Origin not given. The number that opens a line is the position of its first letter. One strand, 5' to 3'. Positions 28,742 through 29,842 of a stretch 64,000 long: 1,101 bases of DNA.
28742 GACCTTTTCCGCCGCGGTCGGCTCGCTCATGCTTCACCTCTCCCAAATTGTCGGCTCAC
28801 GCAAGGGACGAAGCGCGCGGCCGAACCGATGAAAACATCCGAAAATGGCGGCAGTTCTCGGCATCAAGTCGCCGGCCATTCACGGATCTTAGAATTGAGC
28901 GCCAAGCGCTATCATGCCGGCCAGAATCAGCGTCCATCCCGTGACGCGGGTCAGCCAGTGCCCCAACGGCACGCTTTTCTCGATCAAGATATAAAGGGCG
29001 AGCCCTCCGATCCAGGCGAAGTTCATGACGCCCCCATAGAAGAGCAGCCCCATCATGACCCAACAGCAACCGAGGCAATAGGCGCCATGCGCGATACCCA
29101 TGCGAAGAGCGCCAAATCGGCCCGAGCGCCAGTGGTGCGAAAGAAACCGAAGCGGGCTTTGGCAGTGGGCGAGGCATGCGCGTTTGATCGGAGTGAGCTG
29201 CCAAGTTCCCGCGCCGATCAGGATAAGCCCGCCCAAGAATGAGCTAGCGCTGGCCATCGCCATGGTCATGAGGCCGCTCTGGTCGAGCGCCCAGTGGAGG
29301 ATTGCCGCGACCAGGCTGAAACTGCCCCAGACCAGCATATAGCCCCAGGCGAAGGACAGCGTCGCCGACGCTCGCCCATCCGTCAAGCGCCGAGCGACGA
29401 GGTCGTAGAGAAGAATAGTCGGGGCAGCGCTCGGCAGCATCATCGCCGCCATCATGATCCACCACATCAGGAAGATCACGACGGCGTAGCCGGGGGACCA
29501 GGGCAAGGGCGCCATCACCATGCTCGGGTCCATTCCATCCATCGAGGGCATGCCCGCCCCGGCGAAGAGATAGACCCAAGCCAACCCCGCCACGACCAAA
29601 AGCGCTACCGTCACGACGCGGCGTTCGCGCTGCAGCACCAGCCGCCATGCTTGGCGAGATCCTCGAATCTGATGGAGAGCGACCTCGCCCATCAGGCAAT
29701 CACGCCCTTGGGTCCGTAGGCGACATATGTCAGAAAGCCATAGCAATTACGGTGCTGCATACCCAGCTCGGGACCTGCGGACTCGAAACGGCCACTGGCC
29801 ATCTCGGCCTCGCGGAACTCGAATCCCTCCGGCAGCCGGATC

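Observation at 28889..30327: Translationally coupled DUF1326-DUF2182 pair (Cys-rich soluble protein + Met/Trp-rich membrane protein)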

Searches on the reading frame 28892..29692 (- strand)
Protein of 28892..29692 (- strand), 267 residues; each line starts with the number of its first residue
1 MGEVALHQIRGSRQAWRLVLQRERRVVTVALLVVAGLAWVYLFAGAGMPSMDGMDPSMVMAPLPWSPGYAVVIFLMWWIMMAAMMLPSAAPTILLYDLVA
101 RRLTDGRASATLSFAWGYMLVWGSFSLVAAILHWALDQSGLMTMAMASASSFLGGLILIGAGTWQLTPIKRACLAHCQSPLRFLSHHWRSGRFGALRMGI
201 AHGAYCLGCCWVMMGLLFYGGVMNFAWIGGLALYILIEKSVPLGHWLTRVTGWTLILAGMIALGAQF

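Call 4: search_protein_families(library=pfam, proteins=[window:28892-29692:-], max_evalue=0.01)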
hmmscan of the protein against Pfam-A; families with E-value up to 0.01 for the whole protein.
window:28892-29692:- (267 aa): 1 family
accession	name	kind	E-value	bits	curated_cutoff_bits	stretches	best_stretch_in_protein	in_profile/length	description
PF09948.15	PpoB2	-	2.7e-63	213.7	28.7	1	74-261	1-187/188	Copper chaperone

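Call 7: search_protein_families(library=ncbifam, proteins=[window:28892-29692:-], max_evalue=0.01)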
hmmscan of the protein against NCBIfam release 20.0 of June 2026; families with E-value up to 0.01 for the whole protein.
window:28892-29692:- (267 aa): 0 families

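Call 15: find_homologous_proteins(query=window:28892-29692:-)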
Query window:28892-29692:- (267 aa): 5383 proteins with E <= 0.001 among 8000 candidates; the best 120 are listed.
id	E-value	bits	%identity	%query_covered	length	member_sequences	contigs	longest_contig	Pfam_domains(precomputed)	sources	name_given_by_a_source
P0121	8.5e-171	585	100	100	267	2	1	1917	PF09948.16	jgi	jgi:predicted metal-binding membrane protein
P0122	1.0e-142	493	84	99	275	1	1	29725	PF09948.16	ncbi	-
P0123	1.4e-119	417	71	99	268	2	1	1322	PF09948.16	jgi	jgi:predicted metal-binding membrane protein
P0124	8.4e-119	414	73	99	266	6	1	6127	PF09948.16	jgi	jgi:predicted metal-binding membrane protein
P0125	6.7e-118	411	70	95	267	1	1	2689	PF09948.16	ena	-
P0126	3.0e-116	406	71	99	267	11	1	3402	PF09948.16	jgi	jgi:predicted metal-binding membrane protein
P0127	1.2e-115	404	69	100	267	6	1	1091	PF09948.16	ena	-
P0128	3.0e-115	403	68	99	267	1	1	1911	PF09948.16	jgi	jgi:predicted metal-binding membrane protein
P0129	6.3e-115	402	69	99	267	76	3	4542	PF09948.16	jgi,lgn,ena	jgi:predicted metal-binding membrane protein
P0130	6.3e-114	398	70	100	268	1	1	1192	PF09948.16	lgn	-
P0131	7.5e-114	398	69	95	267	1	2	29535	PF09948.16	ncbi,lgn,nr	ncbi:MAG: DUF2182 domain-containing protein [Rhodospirillales bacterium]|nr:DUF2182 domain-containin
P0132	4.8e-113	395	68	99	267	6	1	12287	PF09948.16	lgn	-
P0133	2.1e-112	393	68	99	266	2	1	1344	PF09948.16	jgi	jgi:predicted metal-binding membrane protein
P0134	1.4e-111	391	68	93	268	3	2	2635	PF09948.16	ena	-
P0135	3.4e-111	389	66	99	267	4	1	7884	PF09948.16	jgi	jgi:predicted metal-binding membrane protein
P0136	7.1e-111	388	66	95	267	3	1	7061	PF09948.16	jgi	jgi:predicted metal-binding membrane protein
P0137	9.8e-111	388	70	99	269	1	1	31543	PF09948.16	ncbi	-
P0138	4.5e-110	386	68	99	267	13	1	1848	PF09948.16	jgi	jgi:predicted metal-binding membrane protein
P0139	1.8e-109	384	66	100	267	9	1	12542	PF09948.16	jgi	jgi:predicted metal-binding membrane protein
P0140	9.5e-107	375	63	99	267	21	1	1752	PF09948.16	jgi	jgi:predicted metal-binding membrane protein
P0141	7.9e-98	345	66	90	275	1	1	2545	PF09948.16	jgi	jgi:predicted metal-binding membrane protein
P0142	5.9e-95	336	57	99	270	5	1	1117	PF09948.16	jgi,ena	-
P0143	8.8e-84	299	59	90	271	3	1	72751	PF09948.16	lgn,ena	-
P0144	2.5e-83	298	54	95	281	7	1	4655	PF09948.16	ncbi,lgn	ncbi:MAG: DUF2182 domain-containing protein [Gammaproteobacteria bacterium]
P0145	3.7e-83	297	56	88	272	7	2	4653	PF09948.16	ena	-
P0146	4.4e-83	297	56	91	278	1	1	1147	PF09948.16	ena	-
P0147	3.4e-82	294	56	88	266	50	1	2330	PF09948.16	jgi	-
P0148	9.4e-82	293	59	84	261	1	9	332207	PF09948.16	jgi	jgi:predicted metal-binding membrane protein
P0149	1.1e-81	292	73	70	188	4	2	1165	PF09948.16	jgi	jgi:predicted metal-binding membrane protein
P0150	1.3e-81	292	61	87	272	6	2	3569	PF09948.16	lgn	-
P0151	2.9e-81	291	59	88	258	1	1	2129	PF09948.16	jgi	-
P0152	6.2e-81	290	56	84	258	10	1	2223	PF09948.16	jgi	jgi:predicted metal-binding membrane protein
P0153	1.7e-80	289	57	93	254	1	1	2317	PF09948.16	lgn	-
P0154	1.7e-80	289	56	88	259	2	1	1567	PF09948.16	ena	-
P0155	2.2e-80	288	67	67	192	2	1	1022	PF09948.16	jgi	jgi:predicted metal-binding membrane protein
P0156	3.9e-80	287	58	89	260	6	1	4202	PF09948.16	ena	-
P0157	5.0e-80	287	55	93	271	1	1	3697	PF09948.16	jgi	jgi:predicted metal-binding membrane protein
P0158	6.3e-80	287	53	88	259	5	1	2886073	PF09948.16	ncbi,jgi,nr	ncbi:MAG: DUF2182 domain-containing protein [Gammaproteobacteria bacterium]|jgi:predicted metal-bind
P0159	1.0e-79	286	55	94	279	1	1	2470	PF09948.16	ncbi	-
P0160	1.1e-79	286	57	92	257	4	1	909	PF09948.16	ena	-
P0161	1.7e-79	285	54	94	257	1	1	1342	PF09948.16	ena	-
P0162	1.9e-79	285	56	89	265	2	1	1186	PF09948.16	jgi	jgi:predicted metal-binding membrane protein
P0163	3.0e-79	284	56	92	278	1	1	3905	PF09948.16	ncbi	-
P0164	3.3e-79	284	57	91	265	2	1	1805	PF09948.16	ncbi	-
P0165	3.9e-79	284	57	88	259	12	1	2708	PF09948.16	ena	-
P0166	4.5e-79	284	56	88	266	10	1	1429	PF09948.16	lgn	-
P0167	5.1e-79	284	56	88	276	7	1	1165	PF09948.16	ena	-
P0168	5.3e-79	284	56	88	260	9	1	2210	PF09948.16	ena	-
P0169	6.5e-79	283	53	92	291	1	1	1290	PF09948.16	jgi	jgi:predicted metal-binding membrane protein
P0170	7.2e-79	283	53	93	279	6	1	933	PF09948.16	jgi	jgi:predicted metal-binding membrane protein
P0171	8.7e-79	283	55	93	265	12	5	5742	PF09948.16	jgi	jgi:predicted metal-binding membrane protein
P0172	1.0e-78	283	56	92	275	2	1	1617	PF09948.16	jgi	jgi:predicted metal-binding membrane protein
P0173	1.7e-78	282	56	87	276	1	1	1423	PF09948.16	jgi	-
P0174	1.7e-78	282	54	94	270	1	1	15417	PF09948.16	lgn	-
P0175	2.8e-78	281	59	88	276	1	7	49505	PF09948.16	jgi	jgi:predicted metal-binding membrane protein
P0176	3.2e-78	281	54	89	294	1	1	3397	PF09948.16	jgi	jgi:predicted metal-binding membrane protein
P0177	4.5e-78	281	52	89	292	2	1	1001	PF09948.16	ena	-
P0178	5.5e-78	280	56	95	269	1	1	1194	PF09948.16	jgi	jgi:predicted metal-binding membrane protein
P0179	6.0e-78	280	56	89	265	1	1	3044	PF09948.16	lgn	-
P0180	7.4e-78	280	53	88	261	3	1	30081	PF09948.16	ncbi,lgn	-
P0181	8.6e-78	280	55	87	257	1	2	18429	PF09948.16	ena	-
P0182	1.1e-77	279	55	92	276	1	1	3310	PF09948.16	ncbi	-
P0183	1.3e-77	279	59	87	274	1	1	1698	PF09948.16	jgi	jgi:predicted metal-binding membrane protein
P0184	1.4e-77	279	49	89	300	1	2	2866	PF09948.16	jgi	jgi:predicted metal-binding membrane protein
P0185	1.4e-77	279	55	82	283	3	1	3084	PF09948.16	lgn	-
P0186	1.5e-77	279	55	91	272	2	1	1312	PF09948.16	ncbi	-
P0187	1.5e-77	279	55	92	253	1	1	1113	PF09948.16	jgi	jgi:predicted metal-binding membrane protein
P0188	1.9e-77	279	55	92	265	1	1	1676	PF09948.16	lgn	-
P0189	2.1e-77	278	56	88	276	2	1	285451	PF09948.16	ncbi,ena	-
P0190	2.1e-77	278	57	90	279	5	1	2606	PF09948.16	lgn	-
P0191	2.3e-77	278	50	92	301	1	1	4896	PF09948.16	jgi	jgi:predicted metal-binding membrane protein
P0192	2.4e-77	278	52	91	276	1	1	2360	PF09948.16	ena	-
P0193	2.6e-77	278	55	87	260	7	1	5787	PF09948.16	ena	-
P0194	2.9e-77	278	55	92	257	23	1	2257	PF09948.16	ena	-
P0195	3.3e-77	278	52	91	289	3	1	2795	PF09948.16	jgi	jgi:predicted metal-binding membrane protein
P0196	4.4e-77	277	50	90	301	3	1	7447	PF09948.16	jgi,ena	-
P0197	5.1e-77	277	55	92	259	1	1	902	PF09948.16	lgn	-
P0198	5.9e-77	277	53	89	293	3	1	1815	PF09948.16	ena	-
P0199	6.1e-77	277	50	92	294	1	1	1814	PF09948.16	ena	-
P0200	6.2e-77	277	56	89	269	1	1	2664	PF09948.16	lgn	-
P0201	6.4e-77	277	53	92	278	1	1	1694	PF09948.16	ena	-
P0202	6.9e-77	277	55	88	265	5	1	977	PF09948.16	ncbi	-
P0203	7.0e-77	277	54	88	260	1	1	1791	PF09948.16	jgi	jgi:predicted metal-binding membrane protein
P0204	8.8e-77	276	55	88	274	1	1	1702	PF09948.16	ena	-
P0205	9.0e-77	276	53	90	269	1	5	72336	PF09948.16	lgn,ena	-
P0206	9.1e-77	276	59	83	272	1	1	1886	PF09948.16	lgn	-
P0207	9.4e-77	276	55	88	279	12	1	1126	PF09948.16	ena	-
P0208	1.1e-76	276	52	96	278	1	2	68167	PF09948.16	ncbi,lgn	-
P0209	1.2e-76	276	52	91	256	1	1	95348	PF09948.16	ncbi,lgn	-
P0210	1.3e-76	276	56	89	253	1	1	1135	PF09948.16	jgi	jgi:predicted metal-binding membrane protein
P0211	1.4e-76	276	48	89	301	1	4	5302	PF09948.16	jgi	jgi:predicted metal-binding membrane protein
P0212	1.4e-76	276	55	89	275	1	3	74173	PF09948.16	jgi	jgi:predicted metal-binding membrane protein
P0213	1.5e-76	276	54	93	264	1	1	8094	PF09948.16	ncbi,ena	-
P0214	1.8e-76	275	54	91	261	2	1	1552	PF09948.16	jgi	-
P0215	2.0e-76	275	52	91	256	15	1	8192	PF09948.16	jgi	jgi:predicted metal-binding membrane protein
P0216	2.1e-76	275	55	91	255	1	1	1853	PF09948.16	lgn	-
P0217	2.1e-76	275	49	92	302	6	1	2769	PF09948.16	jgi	jgi:predicted metal-binding membrane protein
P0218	2.2e-76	275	51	92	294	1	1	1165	PF09948.16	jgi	jgi:predicted metal-binding membrane protein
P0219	2.4e-76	275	53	86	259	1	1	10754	PF09948.16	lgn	-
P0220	2.4e-76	275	54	92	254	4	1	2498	PF09948.16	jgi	-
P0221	3.2e-76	275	47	89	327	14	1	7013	PF09948.16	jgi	jgi:predicted metal-binding membrane protein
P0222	3.2e-76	275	50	89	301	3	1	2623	PF09948.16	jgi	jgi:predicted metal-binding membrane protein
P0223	4.2e-76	274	54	91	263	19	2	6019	PF09948.16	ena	-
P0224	6.9e-76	273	51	92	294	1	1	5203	PF09948.16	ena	-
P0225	7.1e-76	273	49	92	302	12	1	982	PF09948.16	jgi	jgi:predicted metal-binding membrane protein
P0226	8.3e-76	273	49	91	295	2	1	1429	PF09948.16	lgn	-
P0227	9.1e-76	273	53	93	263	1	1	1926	PF09948.16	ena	-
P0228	1.1e-75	273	54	94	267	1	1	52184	PF09948.16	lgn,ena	-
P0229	1.1e-75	273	55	93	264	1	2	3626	PF09948.16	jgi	jgi:predicted metal-binding membrane protein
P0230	1.4e-75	272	51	89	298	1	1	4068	PF09948.16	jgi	jgi:predicted metal-binding membrane protein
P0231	1.8e-75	272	50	89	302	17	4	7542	PF09948.16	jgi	jgi:predicted metal-binding membrane protein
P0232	1.8e-75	272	48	89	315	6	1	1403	PF09948.16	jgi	jgi:predicted metal-binding membrane protein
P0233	1.9e-75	272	53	92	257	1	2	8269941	PF09948.16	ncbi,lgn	ncbi:putative metal-binding membrane protein [Nitrobacteraceae bacterium AZCC 2161]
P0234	2.0e-75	272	58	85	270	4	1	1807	PF09948.16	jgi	-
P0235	2.1e-75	272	55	90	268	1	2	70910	PF09948.16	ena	-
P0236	2.4e-75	272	52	88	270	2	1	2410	PF09948.16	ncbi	ncbi:MAG: DUF2182 domain-containing protein [Pseudomonadales bacterium]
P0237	2.4e-75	272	48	92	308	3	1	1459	PF09948.16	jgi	jgi:predicted metal-binding membrane protein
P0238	2.5e-75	272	56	89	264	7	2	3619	PF09948.16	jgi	jgi:predicted metal-binding membrane protein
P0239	2.5e-75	272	54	93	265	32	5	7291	PF09948.16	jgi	jgi:predicted metal-binding membrane protein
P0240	2.6e-75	272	58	72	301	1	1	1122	PF09948.16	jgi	jgi:predicted metal-binding membrane protein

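Call 33: predict_structure(alignment_id=A2)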
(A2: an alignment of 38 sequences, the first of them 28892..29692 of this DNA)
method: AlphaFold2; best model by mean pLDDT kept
length: 267 residues; sequences in the alignment: 38
mean_pLDDT: 82.5   pTM: 0.77
mean pLDDT of the five models: 82.5, 82.4, 81.5, 78.7, 78.3
residues with pLDDT >= 90: 104; 70-90: 125; 50-70: 35; < 50: 3
segments of 3 or more residues with pLDDT < 50: none
pLDDT, mean of each block of 10 residues (from residue 1): 71 78 79 77 61 56 80 89 85 92 83 95 93 87 63 88 92 91 94 95 92 70 68 82 83 94 91
secondary structure, 60 per line:
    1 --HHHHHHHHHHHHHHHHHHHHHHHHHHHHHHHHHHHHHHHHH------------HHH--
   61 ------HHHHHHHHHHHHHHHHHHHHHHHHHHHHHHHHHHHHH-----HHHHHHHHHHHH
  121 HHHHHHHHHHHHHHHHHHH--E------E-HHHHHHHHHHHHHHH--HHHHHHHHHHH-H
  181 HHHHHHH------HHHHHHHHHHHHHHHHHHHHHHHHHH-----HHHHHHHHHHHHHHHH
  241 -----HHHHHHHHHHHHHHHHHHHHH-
elements in order: H3-43 H67-103 H109-139 H151-165 H168-178 H180-187 H194-219 H225-240 H246-266

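Call 49: find_encoding_contigs(protein=P0233, flank=6000, max_places=2)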
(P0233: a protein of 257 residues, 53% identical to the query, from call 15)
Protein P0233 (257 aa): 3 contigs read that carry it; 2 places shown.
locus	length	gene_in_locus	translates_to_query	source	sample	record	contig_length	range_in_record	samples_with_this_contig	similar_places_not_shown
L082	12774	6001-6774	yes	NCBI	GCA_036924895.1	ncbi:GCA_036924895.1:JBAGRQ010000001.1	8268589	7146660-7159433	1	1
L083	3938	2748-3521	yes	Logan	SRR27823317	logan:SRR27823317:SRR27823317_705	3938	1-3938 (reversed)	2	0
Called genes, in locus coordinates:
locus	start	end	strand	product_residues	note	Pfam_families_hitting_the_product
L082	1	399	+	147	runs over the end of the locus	PF02558:ApbA, PF02371:Transposase_20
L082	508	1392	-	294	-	PF00589:Phage_integrase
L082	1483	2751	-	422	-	PF00872:Transposase_mut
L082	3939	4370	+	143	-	-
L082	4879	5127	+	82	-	-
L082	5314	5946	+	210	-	PF07040:DUF1326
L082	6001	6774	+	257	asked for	PF09948:PpoB2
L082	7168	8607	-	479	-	PF13546:DDE_5, PF01609:DDE_Tnp_1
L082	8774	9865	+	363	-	PF05598:DUF772, PF01609:DDE_Tnp_1, PF13751:DDE_Tnp_1_6 (faint)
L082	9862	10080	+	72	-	-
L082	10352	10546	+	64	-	-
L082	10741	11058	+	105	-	-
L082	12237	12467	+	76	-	-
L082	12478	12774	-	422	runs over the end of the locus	PF00872:Transposase_mut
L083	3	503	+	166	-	?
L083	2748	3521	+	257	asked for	PF09948:PpoB2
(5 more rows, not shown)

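Call 50: find_encoding_contigs(protein=P0158, flank=6000, max_places=2)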
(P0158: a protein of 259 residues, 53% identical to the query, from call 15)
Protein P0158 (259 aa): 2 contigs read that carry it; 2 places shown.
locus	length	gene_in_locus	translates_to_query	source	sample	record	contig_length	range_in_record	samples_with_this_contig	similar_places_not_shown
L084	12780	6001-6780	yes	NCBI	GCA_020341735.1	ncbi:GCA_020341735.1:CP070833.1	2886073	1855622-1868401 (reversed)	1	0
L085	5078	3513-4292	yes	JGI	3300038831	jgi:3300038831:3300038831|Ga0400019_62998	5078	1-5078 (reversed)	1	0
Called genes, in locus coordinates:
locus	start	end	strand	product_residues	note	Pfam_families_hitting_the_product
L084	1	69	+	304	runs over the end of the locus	PF00077:RVP (faint), PF09668:Asp_protease (faint), PF13650:Asp_protease_2, PF13975:gag-asp_proteas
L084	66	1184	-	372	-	PF11168:DUF2955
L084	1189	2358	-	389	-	PF00364:Biotin_lipoyl (faint), PF25917:BSH_RND, PF25973:BSH_CzcB (faint), PF25885:HH_EMRA, PF25954:Beta-barrel_RND_2 (faint), PF25876:HH_MFP_RND, PF25963:Beta-barrel_AAEA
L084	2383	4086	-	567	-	PF02321:OEP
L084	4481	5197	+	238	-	-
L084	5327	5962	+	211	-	PF07040:DUF1326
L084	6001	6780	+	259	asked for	PF09948:PpoB2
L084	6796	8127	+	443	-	PF00561:Abhydrolase_1, PF12146:Hydrolase_4 (weak), PF00211:Guanylate_cyc (weak)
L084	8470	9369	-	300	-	PF20703:nSTAND1, PF13191:AAA_16, PF13401:AAA_22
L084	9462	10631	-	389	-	PF00817:IMS, PF11799:IMS_C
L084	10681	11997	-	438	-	PF14114:DUF4286, PF12412:DUF3667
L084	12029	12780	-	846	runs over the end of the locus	PF02771:Acyl-CoA_dh_N, PF02770:Acyl-CoA_dh_M, PF00441:Acyl-CoA_dh_1, PF09317:ACDH_C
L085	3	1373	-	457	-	?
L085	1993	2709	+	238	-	-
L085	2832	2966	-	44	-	-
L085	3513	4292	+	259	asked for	PF09948:PpoB2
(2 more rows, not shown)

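Call 51: find_encoding_contigs(protein=P0221, flank=6000, max_places=2)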
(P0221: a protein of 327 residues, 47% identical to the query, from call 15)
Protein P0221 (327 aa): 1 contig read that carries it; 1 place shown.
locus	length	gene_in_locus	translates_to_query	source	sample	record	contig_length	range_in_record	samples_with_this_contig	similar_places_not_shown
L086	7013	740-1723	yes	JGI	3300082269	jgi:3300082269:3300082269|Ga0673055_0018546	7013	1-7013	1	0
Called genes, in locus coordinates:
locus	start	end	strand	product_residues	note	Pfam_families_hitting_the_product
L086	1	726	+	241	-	PF07040:DUF1326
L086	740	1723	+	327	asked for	PF09948:PpoB2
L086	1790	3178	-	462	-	PF00202:Aminotran_3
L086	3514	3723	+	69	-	PF00313:CSD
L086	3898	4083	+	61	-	-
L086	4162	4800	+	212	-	-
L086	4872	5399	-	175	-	PF00132:Hexapep (weak)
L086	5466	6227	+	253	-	PF05050:Methyltransf_21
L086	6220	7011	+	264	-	?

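Call 52: find_encoding_contigs(protein=P0209, flank=6000, max_places=2)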
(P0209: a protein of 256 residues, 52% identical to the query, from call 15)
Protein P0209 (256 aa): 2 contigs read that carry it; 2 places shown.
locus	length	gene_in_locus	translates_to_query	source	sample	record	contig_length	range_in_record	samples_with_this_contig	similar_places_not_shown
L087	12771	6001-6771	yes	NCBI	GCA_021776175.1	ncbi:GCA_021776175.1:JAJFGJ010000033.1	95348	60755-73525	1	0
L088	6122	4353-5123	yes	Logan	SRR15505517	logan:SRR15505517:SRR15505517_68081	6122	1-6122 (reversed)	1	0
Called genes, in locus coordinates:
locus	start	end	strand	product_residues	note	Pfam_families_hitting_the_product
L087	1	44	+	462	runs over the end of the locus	PF14691:Fer4_20, PF00070:Pyr_redox (faint), PF01266:DAO (weak), PF07992:Pyr_redox_2, PF13450:NAD_binding_8, PF13738:Pyr_redox_3 (faint)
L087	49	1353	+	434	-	PF01180:DHO_dh, PF01207:Dus (weak), PF00037:Fer4 (faint), PF12797:Fer4_2 (faint), PF12837:Fer4_6 (weak), PF13237:Fer4_10 (weak), PF14697:Fer4_21, PF12838:Fer4_7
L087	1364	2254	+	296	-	PF00892:EamA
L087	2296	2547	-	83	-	-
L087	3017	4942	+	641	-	PF17159:MASE3, PF00512:HisKA, PF02518:HATPase_c, PF01814:Hemerythrin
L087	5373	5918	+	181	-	PF07040:DUF1326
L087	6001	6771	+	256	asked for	PF09948:PpoB2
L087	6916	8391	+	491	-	-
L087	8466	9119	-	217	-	PF00440:TetR_N, PF08362:TetR_C_3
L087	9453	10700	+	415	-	PF01546:Peptidase_M20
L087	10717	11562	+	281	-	PF09818:ABC_ATPase (faint), PF00005:ABC_tran, PF13304:AAA_21 (faint)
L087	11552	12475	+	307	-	PF00528:BPD_transp_1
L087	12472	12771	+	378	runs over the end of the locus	PF00528:BPD_transp_1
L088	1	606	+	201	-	?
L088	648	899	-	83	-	-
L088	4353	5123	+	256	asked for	PF09948:PpoB2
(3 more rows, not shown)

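Call 56: search_protein_families(library=pfam, alignment_id=A2, max_evalue=5)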
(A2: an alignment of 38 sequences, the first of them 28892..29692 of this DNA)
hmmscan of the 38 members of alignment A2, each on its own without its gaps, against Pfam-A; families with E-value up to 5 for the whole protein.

A. member 1, window:28892-29692:- (267 aa): 1 family
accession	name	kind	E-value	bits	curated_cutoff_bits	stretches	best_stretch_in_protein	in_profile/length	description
PF09948.15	PpoB2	-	2.7e-63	213.7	28.7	1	74-261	1-187/188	Copper chaperone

B. families by the number of members that match (of 38 scanned): 11 families
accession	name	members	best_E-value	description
PF09948.15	PpoB2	38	5.8e-70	Copper chaperone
PF22002.1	MTLN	1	0.012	Mitoregulin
PF03576.19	Peptidase_S58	1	0.11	Peptidase family S58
PF19332.4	RNF180_C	1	0.16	E3 ubiquitin-protein ligase RNF180 C-terminus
PF17237.7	Emr1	1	0.23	ERMES regulator 1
PF13129.11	DUF3953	1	0.33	Protein of unknown function (DUF3953)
PF16504.10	SP24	1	0.56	Putative virion membrane protein of plant and insect virus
PF08430.17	Forkhead_N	1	0.67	Forkhead N-terminal region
PF24259.1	DUF7460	1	0.68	Domain of unknown function (DUF7460)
PF17367.7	NiFe_hyd_3_EhaA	1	0.88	NiFe-hydrogenase-type-3 Eha complex subunit A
PF07787.17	TMEM43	1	3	Transmembrane protein 43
